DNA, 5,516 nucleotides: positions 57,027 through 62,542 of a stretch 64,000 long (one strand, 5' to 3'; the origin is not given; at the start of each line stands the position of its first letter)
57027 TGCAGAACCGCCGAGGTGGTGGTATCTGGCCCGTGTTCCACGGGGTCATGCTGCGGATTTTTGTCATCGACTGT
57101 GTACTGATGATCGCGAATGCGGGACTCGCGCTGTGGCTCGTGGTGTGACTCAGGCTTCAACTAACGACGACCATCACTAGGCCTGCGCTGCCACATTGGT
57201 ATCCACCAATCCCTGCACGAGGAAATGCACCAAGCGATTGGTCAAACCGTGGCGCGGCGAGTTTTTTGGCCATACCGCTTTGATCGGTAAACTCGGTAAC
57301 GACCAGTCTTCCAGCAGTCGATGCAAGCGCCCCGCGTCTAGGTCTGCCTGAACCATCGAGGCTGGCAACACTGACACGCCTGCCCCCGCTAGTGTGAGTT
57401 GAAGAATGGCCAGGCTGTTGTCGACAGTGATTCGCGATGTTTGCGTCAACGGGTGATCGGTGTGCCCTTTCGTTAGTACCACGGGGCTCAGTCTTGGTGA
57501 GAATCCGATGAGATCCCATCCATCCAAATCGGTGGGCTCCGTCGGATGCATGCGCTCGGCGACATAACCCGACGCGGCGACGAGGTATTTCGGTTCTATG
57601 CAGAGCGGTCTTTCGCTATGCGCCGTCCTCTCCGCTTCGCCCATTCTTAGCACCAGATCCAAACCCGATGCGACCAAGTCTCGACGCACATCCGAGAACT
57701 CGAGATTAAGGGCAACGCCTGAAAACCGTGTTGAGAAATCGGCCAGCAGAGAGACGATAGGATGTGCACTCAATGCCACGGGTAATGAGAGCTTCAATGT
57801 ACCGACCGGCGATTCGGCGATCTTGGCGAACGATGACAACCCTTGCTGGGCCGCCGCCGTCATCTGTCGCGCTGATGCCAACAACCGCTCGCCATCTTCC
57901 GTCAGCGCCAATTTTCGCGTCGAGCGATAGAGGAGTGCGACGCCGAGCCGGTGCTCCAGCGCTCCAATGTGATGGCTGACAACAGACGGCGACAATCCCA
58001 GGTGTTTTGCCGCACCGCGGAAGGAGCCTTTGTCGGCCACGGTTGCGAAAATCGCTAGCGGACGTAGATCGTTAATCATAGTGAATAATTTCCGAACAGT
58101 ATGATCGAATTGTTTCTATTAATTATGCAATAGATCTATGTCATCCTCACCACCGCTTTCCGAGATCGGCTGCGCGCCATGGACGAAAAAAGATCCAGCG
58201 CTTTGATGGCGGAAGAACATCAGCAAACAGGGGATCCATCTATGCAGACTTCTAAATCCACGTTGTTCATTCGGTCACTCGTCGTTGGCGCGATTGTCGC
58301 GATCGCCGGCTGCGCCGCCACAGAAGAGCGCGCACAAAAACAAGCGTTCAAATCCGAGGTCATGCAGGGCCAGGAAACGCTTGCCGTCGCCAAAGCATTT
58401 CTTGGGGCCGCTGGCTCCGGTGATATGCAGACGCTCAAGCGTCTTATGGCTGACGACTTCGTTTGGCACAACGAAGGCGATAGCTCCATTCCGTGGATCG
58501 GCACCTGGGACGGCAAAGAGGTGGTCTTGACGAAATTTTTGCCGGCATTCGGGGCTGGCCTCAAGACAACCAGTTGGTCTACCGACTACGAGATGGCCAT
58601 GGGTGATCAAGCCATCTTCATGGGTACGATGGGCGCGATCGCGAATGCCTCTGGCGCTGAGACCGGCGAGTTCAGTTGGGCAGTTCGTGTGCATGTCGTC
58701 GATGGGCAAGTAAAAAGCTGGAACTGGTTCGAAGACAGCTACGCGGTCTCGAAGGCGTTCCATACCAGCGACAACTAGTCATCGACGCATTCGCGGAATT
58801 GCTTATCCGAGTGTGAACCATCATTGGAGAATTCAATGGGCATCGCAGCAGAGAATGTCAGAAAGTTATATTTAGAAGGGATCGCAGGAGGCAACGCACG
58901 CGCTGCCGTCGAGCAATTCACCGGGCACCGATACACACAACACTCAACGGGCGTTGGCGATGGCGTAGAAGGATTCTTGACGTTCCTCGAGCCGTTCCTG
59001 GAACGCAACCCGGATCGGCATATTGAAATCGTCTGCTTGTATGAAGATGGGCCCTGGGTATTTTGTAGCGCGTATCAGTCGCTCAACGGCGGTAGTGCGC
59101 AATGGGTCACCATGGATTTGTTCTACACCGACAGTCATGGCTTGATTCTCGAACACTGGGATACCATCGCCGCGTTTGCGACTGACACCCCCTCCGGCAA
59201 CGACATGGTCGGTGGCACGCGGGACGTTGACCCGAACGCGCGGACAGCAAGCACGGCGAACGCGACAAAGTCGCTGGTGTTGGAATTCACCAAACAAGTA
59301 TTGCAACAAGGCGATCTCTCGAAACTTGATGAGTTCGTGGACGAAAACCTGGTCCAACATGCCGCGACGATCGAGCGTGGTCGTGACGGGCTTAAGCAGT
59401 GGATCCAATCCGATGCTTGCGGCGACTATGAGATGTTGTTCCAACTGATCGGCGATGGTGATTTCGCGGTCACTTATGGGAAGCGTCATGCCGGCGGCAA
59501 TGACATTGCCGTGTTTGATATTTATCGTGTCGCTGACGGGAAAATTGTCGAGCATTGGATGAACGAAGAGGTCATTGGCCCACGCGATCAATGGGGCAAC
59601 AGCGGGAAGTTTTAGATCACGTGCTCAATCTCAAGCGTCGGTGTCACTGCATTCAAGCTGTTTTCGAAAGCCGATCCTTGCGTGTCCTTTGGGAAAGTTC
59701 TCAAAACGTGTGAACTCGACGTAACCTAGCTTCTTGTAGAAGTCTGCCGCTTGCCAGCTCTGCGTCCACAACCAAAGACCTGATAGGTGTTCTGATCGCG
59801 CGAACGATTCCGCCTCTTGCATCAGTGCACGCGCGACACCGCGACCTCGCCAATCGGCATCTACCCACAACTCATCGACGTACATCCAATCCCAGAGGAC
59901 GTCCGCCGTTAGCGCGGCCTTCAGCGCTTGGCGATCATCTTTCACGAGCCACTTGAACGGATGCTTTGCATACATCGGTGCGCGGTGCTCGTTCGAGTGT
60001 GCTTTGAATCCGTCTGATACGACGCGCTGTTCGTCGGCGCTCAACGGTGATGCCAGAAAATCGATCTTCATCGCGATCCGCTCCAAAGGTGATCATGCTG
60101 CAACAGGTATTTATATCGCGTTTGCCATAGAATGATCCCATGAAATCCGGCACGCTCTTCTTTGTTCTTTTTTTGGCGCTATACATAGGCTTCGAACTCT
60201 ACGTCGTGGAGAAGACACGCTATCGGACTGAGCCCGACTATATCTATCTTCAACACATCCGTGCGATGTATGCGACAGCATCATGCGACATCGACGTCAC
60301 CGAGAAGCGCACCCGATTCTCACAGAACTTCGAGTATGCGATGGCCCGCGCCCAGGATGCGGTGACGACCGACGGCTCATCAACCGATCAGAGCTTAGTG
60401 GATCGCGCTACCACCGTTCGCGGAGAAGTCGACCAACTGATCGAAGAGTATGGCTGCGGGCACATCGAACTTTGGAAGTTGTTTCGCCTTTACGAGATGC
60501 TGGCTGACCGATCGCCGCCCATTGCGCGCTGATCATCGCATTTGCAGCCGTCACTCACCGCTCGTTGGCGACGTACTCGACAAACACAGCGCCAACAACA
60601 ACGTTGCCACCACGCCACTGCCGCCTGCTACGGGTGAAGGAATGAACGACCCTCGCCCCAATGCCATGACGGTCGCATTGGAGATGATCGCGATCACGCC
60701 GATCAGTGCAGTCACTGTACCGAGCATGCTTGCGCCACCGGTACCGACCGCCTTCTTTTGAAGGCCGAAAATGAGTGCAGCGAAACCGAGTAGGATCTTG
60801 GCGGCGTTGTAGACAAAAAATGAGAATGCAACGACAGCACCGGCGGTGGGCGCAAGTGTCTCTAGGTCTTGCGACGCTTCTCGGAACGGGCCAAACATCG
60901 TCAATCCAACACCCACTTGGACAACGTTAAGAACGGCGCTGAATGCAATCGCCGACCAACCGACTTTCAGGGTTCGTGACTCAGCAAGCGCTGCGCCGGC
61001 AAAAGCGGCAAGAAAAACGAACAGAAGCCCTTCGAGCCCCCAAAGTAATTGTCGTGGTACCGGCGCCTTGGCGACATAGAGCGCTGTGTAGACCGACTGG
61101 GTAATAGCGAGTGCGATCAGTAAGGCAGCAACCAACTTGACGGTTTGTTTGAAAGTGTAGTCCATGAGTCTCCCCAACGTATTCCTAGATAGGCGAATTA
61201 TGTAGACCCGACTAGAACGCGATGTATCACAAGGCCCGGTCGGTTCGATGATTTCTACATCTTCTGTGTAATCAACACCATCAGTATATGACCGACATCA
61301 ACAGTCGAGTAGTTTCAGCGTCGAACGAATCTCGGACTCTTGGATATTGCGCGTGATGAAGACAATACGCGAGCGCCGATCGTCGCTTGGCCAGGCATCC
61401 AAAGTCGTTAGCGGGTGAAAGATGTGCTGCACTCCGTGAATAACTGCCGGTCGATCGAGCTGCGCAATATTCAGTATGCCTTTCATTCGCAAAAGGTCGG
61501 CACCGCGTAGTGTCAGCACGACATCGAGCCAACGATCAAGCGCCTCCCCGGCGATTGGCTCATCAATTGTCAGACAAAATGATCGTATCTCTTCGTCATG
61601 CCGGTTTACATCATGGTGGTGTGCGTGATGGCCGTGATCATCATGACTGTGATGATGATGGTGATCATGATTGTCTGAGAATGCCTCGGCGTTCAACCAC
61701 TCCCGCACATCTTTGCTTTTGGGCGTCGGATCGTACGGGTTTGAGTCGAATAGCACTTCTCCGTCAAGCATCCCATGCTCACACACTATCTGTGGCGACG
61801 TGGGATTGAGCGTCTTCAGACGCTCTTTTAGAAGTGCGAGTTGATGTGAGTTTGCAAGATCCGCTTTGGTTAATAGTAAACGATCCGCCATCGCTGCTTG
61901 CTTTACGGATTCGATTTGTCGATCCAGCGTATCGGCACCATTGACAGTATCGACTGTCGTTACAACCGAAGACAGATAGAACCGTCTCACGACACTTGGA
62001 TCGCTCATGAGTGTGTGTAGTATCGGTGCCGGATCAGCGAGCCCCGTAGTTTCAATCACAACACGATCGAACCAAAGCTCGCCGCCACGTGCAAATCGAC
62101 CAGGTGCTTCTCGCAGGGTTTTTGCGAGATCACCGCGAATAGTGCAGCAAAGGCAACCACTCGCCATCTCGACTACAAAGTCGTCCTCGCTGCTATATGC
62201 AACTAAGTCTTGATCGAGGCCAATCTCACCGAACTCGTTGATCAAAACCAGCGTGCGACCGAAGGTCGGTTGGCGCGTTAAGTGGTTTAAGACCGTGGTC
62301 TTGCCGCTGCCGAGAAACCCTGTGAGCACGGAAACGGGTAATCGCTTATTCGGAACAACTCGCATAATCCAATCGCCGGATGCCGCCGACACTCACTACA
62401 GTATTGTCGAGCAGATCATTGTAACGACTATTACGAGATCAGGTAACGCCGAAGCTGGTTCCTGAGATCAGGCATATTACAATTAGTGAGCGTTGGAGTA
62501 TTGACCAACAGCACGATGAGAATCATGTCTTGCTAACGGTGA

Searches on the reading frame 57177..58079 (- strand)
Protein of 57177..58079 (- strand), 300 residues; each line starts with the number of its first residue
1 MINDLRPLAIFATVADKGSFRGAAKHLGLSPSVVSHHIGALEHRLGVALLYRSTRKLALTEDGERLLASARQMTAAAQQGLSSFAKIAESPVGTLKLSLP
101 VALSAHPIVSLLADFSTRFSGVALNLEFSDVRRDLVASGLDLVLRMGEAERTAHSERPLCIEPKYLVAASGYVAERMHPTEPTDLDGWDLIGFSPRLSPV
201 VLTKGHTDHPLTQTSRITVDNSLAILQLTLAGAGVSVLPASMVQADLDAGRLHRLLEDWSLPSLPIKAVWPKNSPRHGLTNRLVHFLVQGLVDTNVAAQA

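Call 54: search_protein_families(library=pfam, proteins=[window:57177-58079:-], max_evalue=0.00001)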
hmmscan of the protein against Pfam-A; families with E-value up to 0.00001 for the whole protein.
window:57177-58079:- (300 aa): 2 families
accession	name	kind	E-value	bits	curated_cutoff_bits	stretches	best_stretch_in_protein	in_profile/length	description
PF03466.25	LysR_substrate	-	5.3e-32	111.3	28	1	89-289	2-206/209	LysR substrate binding domain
PF00126.33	HTH_1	-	1.1e-20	73.7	26.6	1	5-64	1-60/60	Bacterial regulatory helix-turn-helix protein, lysR family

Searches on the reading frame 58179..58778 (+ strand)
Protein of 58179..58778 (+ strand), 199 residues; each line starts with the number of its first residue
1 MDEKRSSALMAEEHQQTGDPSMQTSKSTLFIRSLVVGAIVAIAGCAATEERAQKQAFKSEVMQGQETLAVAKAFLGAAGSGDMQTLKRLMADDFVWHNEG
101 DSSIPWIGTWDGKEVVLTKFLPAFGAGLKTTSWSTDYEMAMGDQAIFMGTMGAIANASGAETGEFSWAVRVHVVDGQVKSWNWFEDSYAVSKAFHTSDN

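Call 54: search_protein_families(library=pfam, proteins=[window:58179-58778:+], max_evalue=0.00001)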
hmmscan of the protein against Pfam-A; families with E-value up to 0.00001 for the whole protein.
window:58179-58778:+ (199 aa): 1 family
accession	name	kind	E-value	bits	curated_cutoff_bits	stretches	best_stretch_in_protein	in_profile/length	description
PF12680.13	SnoaL_2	-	9.1e-09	36.3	27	1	72-180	2-101/102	SnoaL-like domain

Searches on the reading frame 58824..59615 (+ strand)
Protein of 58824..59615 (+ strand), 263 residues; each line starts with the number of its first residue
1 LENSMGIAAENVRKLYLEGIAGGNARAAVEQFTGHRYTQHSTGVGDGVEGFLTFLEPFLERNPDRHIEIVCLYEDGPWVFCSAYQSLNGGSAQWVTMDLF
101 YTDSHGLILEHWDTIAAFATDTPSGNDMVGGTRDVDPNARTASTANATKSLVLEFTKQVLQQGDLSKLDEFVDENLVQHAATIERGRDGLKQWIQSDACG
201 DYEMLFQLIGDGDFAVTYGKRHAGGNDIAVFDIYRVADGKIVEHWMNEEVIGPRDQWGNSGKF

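Call 54: search_protein_families(library=pfam, proteins=[window:58824-59615:+], max_evalue=0.00001)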
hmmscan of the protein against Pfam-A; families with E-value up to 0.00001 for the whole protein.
window:58824-59615:+ (263 aa): 2 families
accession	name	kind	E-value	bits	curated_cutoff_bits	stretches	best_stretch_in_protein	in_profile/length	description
PF07366.18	SnoaL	-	2.1e-17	63.5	28.4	0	13-83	4-75/126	SnoaL-like polyketide cyclase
PF12680.13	SnoaL_2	-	1.1e-16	61.8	27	1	159-244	7-102/102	SnoaL-like domain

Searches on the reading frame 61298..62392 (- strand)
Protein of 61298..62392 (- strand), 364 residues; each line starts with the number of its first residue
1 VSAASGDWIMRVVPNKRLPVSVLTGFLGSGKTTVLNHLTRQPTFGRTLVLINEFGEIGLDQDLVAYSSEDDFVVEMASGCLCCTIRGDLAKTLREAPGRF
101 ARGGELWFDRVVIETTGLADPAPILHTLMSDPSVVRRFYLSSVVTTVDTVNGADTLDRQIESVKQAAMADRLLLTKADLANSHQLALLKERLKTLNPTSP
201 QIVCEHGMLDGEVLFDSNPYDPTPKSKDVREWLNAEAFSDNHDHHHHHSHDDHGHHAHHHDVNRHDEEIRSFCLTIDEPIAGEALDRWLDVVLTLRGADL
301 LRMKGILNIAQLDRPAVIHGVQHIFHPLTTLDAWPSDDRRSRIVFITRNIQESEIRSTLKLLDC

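Call 54: search_protein_families(library=pfam, proteins=[window:61298-62392:-], max_evalue=0.00001)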
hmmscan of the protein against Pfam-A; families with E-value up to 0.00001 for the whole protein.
window:61298-62392:- (364 aa): 2 families
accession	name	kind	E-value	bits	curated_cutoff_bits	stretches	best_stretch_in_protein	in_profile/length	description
PF02492.25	cobW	-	4.2e-42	144.2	20.7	1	19-200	1-177/180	CobW/HypB/UreG, nucleotide-binding domain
PF07683.19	CobW_C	-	4.1e-22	78.3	22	1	269-360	1-91/94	Cobalamin synthesis protein cobW C-terminal domain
